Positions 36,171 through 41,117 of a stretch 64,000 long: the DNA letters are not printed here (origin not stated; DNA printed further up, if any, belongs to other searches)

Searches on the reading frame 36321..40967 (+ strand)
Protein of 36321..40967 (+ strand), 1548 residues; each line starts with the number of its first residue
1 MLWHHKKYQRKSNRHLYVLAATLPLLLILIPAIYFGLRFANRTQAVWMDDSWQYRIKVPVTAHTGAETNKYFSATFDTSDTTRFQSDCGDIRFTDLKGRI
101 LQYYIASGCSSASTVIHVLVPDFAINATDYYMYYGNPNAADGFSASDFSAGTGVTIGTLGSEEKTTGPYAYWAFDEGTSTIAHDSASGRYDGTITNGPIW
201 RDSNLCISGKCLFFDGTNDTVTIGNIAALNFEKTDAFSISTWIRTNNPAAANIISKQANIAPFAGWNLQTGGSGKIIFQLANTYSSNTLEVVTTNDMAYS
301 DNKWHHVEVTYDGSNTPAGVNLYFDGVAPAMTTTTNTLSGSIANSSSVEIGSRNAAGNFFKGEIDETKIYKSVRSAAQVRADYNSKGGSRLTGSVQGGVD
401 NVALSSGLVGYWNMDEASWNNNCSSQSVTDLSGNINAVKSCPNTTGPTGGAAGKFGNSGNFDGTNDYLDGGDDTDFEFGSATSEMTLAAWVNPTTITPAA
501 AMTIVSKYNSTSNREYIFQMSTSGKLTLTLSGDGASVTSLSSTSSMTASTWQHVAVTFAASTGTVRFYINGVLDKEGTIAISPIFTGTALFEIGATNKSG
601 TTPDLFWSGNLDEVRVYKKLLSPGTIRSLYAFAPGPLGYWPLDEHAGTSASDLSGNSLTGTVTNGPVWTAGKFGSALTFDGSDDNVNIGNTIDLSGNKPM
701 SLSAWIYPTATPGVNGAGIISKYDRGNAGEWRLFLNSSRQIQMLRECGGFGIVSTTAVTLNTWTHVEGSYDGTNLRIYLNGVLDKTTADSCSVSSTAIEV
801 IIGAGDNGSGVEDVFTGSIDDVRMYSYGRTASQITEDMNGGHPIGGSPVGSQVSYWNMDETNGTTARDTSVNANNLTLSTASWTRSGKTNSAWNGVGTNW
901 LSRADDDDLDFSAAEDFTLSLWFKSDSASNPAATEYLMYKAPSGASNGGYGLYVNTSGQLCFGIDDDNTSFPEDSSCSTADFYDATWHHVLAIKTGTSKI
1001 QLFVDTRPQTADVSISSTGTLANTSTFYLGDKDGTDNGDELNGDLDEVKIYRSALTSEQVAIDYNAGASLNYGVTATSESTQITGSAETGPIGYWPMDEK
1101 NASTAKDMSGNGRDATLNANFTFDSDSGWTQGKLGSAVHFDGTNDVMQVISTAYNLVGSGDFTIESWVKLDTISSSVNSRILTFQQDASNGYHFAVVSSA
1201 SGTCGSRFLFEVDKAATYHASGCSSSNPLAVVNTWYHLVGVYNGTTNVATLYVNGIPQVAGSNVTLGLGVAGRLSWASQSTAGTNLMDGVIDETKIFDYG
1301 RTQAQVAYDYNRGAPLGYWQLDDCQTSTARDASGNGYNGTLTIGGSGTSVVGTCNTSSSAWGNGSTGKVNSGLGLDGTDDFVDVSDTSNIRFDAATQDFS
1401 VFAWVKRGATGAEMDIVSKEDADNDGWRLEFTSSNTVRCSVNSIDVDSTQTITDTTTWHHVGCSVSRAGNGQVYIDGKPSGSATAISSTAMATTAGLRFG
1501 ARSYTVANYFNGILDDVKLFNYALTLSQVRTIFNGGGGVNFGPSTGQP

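Call 65: search_protein_families(library=pfam, proteins=[window:36321-40967:+], max_evalue=0.0001)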
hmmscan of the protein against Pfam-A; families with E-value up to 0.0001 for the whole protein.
window:36321-40967:+ (1548 aa): 6 families
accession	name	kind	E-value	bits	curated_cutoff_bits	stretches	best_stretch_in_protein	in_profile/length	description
PF13385.13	Laminin_G_3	-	6.4e-139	458.6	27.6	6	462-626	1-150/151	Concanavalin A-like lectin/glucanases superfamily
PF07953.20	Toxin_R_bind_N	-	6.6e-26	91.6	23.8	2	207-351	25-170/191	Clostridium neurotoxin, N-terminal receptor binding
PF02210.31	Laminin_G_2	-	6.2e-17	62.7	22.9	0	955-1050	26-123/126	Laminin G domain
PF00354.24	Pentaxin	-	2.2e-11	44.3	25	0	504-630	43-167/194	Pentaxin family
PF10102.14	DUF2341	-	4.6e-11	43.5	23.4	1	87-142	1-58/84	Domain of unknown function (DUF2341)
PF02973.23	Sialidase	-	9.6e-06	25.7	26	0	525-627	71-182/189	Sialidase, N-terminal domain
